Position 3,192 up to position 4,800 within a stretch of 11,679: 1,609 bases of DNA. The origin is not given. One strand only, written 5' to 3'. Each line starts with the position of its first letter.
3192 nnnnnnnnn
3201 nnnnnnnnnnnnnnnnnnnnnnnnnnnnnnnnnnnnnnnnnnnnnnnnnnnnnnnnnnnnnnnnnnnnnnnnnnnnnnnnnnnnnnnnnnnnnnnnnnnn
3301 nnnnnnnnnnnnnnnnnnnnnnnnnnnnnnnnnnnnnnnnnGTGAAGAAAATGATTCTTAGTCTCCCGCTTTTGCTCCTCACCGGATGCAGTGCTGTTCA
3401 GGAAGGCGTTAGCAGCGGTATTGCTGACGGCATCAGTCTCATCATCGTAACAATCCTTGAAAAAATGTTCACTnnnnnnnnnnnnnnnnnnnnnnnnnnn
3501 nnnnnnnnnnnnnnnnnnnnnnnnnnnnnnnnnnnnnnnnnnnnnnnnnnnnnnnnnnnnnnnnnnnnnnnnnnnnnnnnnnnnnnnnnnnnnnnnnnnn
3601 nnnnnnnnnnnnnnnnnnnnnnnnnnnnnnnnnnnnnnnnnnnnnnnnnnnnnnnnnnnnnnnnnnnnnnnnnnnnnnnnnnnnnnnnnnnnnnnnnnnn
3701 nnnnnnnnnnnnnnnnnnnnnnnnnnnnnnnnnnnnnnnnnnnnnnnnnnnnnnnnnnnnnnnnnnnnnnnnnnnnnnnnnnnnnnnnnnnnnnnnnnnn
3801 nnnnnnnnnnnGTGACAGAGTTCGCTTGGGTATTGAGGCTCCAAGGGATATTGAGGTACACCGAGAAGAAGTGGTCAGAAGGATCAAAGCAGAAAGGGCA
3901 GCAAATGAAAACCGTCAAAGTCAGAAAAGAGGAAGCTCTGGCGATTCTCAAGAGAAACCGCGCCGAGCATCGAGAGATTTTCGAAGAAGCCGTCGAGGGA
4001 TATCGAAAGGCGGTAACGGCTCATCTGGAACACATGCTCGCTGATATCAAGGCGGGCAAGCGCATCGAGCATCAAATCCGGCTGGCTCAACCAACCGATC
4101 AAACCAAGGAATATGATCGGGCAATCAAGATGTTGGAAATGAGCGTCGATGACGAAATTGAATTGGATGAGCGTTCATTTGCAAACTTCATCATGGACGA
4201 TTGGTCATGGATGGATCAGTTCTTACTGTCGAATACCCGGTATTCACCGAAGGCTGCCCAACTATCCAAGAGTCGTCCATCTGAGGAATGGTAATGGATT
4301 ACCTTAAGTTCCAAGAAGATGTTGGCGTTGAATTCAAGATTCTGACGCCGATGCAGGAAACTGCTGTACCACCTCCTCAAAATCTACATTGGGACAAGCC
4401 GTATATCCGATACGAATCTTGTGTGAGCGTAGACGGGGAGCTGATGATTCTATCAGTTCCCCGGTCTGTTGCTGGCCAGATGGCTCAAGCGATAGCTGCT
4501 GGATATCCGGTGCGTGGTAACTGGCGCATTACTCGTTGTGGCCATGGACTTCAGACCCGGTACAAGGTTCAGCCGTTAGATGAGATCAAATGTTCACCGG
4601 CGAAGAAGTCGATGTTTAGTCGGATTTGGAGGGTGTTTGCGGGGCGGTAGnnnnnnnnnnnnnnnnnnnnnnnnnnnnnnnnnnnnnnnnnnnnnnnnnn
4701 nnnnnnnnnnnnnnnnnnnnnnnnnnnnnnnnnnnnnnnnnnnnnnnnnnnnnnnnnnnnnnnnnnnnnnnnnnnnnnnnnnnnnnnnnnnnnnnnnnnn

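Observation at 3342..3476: Unannotated entericidin-like micro-lipoprotein overlapping the 3' end of a lipoprotein gene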

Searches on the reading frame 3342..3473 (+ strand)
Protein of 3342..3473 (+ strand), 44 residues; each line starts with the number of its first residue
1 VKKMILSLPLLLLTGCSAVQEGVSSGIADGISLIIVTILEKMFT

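Call 7: search_protein_families(library=pfam, max_evalue=10, proteins=[window:3342-3473:+])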
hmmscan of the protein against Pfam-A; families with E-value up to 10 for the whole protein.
seq(44 aa): 0 families

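Call 22: search_protein_representatives(protein=window:3342-3473:+)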
Query: 44 residues. Proteins with E-value up to 0.001 (for the whole library): 1; up to 1e-10: 1; up to 1e-30: 0. The best 1 are listed.
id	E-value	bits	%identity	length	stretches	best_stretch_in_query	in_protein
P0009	1.5e-16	73.4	100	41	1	4-44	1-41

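Call 23: list_cluster_members(proteins=[P0009, P0001])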
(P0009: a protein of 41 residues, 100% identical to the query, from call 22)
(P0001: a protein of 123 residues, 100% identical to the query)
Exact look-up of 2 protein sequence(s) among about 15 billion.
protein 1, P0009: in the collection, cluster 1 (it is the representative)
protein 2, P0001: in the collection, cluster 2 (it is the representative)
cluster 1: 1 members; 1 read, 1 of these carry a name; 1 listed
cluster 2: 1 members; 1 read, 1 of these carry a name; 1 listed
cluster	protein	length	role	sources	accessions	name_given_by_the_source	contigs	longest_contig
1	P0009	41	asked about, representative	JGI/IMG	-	hypothetical protein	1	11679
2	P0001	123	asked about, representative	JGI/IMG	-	hypothetical protein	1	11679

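Call 48: find_homologous_proteins(query=A2, max_evalue=10)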
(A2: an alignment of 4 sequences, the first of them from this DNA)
Query A2 (4 sequences) (44 aa, profile of the alignment): 13 proteins with E <= 10 among 118 candidates.
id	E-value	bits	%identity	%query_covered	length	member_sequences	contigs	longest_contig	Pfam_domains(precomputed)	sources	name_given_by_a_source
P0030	2.0e-21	93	-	-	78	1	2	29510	-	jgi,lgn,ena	-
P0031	6.5e-20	88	39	91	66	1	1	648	-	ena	-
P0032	2.8e-19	86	-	-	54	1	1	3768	-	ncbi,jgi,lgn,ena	-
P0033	1.1e-18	84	-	-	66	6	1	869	-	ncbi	-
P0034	1.3e-18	84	-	-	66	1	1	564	-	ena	-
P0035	1.3e-14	71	-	-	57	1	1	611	-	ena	-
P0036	1.6e-14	71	33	77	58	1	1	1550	-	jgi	jgi:hypothetical protein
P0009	1.8e-14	71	100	93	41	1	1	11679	-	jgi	jgi:hypothetical protein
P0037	5.1e-14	70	27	98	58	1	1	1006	-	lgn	-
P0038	6.7e-14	69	30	89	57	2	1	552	-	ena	-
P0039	1.7e-13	68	31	98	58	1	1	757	-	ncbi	-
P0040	2.9e-5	42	47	66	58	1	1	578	-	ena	-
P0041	3.9e-1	28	64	25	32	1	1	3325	-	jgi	jgi:hypothetical protein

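Call 50: find_encoding_contigs(protein=P0036, flank=5000, max_places=3)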
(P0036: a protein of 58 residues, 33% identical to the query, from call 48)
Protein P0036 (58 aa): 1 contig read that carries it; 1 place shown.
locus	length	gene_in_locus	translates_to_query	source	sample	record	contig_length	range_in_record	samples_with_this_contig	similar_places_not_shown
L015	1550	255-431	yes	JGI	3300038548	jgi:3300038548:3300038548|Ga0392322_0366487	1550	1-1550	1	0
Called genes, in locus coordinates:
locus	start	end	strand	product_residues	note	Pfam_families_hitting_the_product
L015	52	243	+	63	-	-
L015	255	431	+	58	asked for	-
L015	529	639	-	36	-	-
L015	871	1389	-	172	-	-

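Call 51: find_encoding_contigs(protein=P0041, flank=5000, max_places=3)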
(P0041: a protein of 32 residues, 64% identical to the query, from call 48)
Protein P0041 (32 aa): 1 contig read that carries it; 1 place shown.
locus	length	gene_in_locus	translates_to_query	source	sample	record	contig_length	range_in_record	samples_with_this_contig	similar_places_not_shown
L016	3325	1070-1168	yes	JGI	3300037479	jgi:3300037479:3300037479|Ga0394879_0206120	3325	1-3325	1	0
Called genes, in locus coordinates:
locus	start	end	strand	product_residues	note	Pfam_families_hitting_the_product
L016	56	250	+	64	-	-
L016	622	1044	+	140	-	-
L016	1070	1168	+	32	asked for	-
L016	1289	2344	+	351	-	PF12849:PBP_like_2, PF01547:SBP_bac_1 (weak), PF12727:PBP_like (weak)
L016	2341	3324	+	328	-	?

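Call 52: find_encoding_contigs(protein=P0037, flank=5000, max_places=3)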
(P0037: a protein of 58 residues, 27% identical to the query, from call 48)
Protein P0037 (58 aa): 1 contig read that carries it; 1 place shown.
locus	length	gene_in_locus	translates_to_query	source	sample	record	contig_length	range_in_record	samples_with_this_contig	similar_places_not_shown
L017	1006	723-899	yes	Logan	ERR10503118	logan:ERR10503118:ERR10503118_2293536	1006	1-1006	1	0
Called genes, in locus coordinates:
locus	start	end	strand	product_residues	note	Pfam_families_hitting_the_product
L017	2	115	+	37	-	?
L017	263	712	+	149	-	-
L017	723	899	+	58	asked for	-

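Call 53: list_cluster_members(proteins=[P0033, P0039, P0032, P0030, P0002, P0006])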
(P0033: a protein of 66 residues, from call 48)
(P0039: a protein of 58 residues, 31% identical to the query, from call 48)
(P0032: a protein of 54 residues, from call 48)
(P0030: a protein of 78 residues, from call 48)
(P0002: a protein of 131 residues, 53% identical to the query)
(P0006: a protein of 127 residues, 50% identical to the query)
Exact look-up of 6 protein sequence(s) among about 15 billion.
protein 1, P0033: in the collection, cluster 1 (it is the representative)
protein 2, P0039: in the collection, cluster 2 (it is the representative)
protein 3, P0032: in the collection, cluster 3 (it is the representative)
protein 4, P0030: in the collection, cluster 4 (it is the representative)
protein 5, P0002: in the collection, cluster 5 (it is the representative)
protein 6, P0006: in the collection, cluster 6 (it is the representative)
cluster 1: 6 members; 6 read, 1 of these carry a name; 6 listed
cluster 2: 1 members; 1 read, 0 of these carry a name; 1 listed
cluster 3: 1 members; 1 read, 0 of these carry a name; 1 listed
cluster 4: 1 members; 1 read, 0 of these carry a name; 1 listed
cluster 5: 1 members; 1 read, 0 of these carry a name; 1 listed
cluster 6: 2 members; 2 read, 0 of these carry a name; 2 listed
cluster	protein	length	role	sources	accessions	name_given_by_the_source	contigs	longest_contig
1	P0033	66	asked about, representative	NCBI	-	-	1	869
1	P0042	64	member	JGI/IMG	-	hypothetical protein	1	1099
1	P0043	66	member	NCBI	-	-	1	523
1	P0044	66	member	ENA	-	-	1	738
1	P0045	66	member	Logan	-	-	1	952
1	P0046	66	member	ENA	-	-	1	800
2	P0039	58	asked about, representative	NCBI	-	-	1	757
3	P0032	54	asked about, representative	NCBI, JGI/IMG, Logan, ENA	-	-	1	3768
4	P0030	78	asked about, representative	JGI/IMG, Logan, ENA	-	-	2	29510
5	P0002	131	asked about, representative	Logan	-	-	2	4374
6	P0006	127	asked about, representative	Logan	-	-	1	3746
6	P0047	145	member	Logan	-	-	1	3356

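Call 57: search_protein_families(library=pfam, alignment_id=A3, max_evalue=10)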
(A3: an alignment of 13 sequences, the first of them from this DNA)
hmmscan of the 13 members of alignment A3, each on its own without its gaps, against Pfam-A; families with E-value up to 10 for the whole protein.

A. member 1, seq(44 aa): 0 families

B. families by the number of members that match (of 13 scanned): 4 families
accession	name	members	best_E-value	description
PF23928.1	DUF7266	2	0.011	Family of unknown function (DUF7266)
PF24133.1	DUF7400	1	0.052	Domain of unknown function (DUF7400)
PF20712.2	CyanoTRADDas_TM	1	0.094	Cyanobacterial TRADD-N associated 2-Transmembrane domain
PF14019.11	DUF4235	1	0.14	Protein of unknown function (DUF4235)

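Call 72: predict_structure(alignment_id=A3)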
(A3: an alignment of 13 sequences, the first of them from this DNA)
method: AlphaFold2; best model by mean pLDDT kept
length: 44 residues; sequences in the alignment: 13
mean_pLDDT: 68.5   pTM: 0.33
mean pLDDT of the five models: 68.5, 66.2, 64.7, 54.9, 54.2
residues with pLDDT >= 90: 0; 70-90: 25; 50-70: 17; < 50: 2
segments of 3 or more residues with pLDDT < 50: none
pLDDT, mean of each block of 10 residues (from residue 1): 54 63 74 81 76
secondary structure, 60 per line:
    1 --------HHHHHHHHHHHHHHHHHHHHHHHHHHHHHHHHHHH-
elements in order: H9-43

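Call 73: search_protein_families(library=ncbifam, max_evalue=1, proteins=[window:3342-3473:+, P0036, P0032])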
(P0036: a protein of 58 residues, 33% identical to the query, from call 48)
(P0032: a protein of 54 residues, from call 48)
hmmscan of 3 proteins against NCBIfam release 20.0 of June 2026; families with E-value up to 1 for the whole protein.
seq(44 aa): 2 families
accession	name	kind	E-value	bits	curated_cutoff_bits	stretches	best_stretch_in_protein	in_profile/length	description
NF045617.1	mostly_LP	subfamily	0.18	11.9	43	1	2-21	1-19/119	putative T6SS immunity periplasmic lipoprotein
NF033894.1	Eex_IncN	subfamily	0.18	11.8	33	1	2-21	1-23/65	EexN family lipoprotein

P0036 (58 aa): 0 families

P0032 (54 aa): 0 families

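Call 75: search_protein_families(library=padloc, max_evalue=1, proteins=[window:3342-3473:+, P0036, P0032])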
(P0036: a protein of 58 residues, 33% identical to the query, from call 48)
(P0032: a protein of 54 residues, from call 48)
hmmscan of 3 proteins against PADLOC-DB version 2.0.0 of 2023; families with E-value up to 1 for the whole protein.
seq(44 aa): 0 families

P0036 (58 aa): 1 family
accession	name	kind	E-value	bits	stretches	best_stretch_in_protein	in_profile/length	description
PDLC03811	RTasSLATT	-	0.031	12.1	1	8-45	39-76/158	DRT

P0032 (54 aa): 0 families

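Call 76: search_protein_families(library=phrogs, max_evalue=1, proteins=[window:3342-3473:+, P0036, P0032])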
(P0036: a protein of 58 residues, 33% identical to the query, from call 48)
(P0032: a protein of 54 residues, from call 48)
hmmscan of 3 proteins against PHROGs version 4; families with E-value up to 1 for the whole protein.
seq(44 aa): 11 families
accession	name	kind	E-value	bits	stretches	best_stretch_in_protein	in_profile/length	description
phrog_1119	-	moron, auxiliary metabolic gene and host takeover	0.0047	18.3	1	1-28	1-30/78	Cor superinfection exclusion protein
phrog_16495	-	lysis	0.037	15.4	1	1-25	1-25/82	Rz-like spanin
phrog_914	-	unknown function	0.064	14.7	1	1-21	1-21/118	-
phrog_8372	-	unknown function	0.087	13.8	1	1-20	1-22/58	-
phrog_6360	-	unknown function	0.15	13.3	1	1-22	2-24/122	-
phrog_9917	-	unknown function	0.19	12.9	1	1-22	1-21/91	-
phrog_6073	-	lysis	0.2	13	1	1-22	2-23/67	Rz-like spanin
phrog_8801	-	unknown function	0.32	12.6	1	1-21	1-23/94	-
phrog_23384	-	other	0.32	11.8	1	1-25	1-25/158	lipoprotein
phrog_11621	-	lysis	0.33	11.7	1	3-24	10-31/88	Rz-like spanin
phrog_812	-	lysis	0.45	11.7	1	1-21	2-22/102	Rz-like spanin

P0036 (58 aa): 6 families
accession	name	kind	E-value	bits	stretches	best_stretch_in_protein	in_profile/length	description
phrog_14376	-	unknown function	0.0028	18.3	1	8-48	13-53/66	-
phrog_21193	-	connector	0.038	15.5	1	13-51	48-87/104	head-tail connector protein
phrog_568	-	DNA, RNA and nucleotide metabolism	0.067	14.8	1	24-53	34-63/83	plasmid stability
phrog_9349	-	unknown function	0.13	13.9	1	7-55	20-68/101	-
phrog_24063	-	unknown function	0.18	12.9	1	4-39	5-37/125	-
phrog_32524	-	unknown function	0.48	11.4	0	37-56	35-54/72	-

P0032 (54 aa): 0 families

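Call 78: find_encoding_contigs(protein=P0030, flank=10000, max_places=3)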
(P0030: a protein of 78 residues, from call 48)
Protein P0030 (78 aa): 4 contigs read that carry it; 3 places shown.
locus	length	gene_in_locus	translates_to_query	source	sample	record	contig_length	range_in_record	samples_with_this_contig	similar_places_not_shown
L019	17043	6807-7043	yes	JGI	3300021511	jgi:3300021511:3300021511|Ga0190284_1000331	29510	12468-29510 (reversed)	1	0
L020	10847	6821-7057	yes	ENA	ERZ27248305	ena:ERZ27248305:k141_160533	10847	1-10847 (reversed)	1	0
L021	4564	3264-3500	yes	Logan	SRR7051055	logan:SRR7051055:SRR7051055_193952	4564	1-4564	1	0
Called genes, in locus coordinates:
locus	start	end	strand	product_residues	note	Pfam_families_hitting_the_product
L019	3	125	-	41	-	?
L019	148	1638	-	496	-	PF00501:AMP-binding (weak), PF27533:CapK_C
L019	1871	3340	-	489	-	PF07690:MFS_1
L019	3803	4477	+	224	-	PF01865:PhoU_div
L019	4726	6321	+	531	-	PF01384:PHO4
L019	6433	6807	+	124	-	-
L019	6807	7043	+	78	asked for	-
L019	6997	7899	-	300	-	PF02219:MTHFR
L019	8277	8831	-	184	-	PF11536:DUF3226 (faint), PF14103:DUF4276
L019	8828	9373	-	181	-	PF04471:Mrr_cat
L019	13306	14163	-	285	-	-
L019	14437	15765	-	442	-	PF07607:DUF1570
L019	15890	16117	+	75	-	-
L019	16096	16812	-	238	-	PF03853:YjeF_N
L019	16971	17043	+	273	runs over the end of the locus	PF03099:BPL_LplA_LipB, PF16917:BPL_LplA_LipB_2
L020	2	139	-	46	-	?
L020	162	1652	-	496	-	PF00501:AMP-binding (weak), PF27533:CapK_C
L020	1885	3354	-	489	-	PF07690:MFS_1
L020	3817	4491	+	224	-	PF01865:PhoU_div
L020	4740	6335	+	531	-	PF01384:PHO4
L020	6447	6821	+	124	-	-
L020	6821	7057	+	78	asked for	-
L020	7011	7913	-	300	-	PF02219:MTHFR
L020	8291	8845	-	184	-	PF11536:DUF3226 (faint), PF14103:DUF4276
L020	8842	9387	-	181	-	PF04471:Mrr_cat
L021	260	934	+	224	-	PF01865:PhoU_div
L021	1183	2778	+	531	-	PF01384:PHO4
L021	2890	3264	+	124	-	-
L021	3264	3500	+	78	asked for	-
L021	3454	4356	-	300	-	PF02219:MTHFR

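Call 81: search_protein_families(library=ncbifam, max_evalue=0.00001, proteins=[L016:1289-2341:+, L016:2341-3324:+, L019:4726-6318:+, L019:3803-4474:+, L016:56-247:+])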
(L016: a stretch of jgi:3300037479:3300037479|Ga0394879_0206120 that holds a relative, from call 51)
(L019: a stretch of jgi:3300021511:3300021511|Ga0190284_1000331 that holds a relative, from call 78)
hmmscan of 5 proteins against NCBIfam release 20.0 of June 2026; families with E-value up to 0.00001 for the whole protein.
L016:1289-2341:+ (351 aa): 2 families
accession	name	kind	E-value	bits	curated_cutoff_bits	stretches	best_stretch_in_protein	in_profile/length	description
TIGR02136.1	ptsS_2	subfamily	1.5e-81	273.8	206.6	1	34-310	29-293/295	phosphate ABC transporter substrate-binding protein PstS family protein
TIGR00975.1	3a0107s03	equivalog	1.2e-12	47.5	205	0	48-138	2-86/315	phosphate ABC transporter substrate-binding protein PstS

L016:2341-3324:+ (328 aa): 10 families
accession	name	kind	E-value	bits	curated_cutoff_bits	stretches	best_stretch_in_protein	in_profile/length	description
TIGR02138.1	phosphate_pstC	equivalog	1.9e-80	270.1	196.45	1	44-325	2-295/296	phosphate ABC transporter permease subunit PstC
TIGR00974.1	3a0107s02c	equivalog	2.3e-46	158.1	193.45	1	49-326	7-271/272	phosphate ABC transporter permease PstA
NF008435.0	PRK11275.1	equivalog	1.9e-27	96.2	502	2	184-322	172-308/319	phosphate ABC transporter permease PstC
NF008430.0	PRK11268.1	equivalog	8.8e-21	74.2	439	1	55-322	32-290/295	phosphate ABC transporter permease PstA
TIGR02141.1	modB_ABC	equivalog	1.9e-12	47.3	182.6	1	109-268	4-167/208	molybdate ABC transporter permease subunit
NF038017.1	ABC_perm1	subfamily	2.4e-09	37.5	100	1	115-263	12-152/184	ABC transporter permease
TIGR01581.1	Mo_ABC_porter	hypoth_equivalog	6.1e-09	35.7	210.3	1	113-264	31-185/225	ABC transporter permease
NF006939.0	PRK09421.1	equivalog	8.9e-08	31.8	262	1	111-318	18-220/230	molybdate ABC transporter permease subunit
TIGR02139.1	permease_CysT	equivalog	4.4e-07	29.8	246.1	1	186-269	136-219/265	sulfate ABC transporter permease subunit CysT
NF040839.1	tungstate_WtpB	equivalog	2.9e-06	27.1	340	1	109-261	50-204/251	tungstate ABC transporter permease WtpB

L019:4726-6318:+ (531 aa): 1 family
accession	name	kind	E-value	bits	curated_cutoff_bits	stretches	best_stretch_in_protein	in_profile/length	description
NF053884.1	SulfPermCysPBac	equivalog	4.4e-07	29.1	400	1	28-181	3-151/354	sulfate permease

L019:3803-4474:+ (224 aa): 1 family
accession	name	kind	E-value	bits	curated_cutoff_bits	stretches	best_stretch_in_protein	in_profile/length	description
TIGR00153.1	TIGR00153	hypoth_equivalog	3.8e-42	144.5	104.3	1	4-223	5-215/217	TIGR00153 family protein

L016:56-247:+ (64 aa): 0 families

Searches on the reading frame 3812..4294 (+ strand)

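Call 8: search_protein_families(library=pfam, max_evalue=0.01, proteins=[window:3812-4294:+])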
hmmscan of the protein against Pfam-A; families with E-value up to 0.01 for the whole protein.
window:3812-4294:+ (160 aa): 1 family
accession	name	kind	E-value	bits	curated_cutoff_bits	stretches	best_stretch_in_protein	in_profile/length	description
PF08546.17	ApbA_C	-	0.00099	19.9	22.7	1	40-110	45-116/125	Ketopantoate reductase PanE/ApbA C terminal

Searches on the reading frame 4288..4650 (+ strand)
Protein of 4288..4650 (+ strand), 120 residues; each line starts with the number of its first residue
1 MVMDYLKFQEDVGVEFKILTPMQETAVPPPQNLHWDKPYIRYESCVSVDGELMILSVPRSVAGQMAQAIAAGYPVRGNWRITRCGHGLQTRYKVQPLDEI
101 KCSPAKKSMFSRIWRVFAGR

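Call 8: search_protein_families(library=pfam, max_evalue=0.01, proteins=[window:4288-4650:+])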
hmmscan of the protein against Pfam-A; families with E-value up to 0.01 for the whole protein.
window:4288-4650:+ (120 aa): 0 families

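Call 76: search_protein_families(library=phrogs, max_evalue=1, proteins=[window:4288-4650:+])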
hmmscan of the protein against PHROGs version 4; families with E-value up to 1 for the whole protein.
window:4288-4650:+ (120 aa): 1 family
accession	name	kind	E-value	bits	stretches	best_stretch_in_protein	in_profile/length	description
phrog_1607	-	DNA, RNA and nucleotide metabolism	0.029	15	1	72-111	148-187/285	single strand DNA binding protein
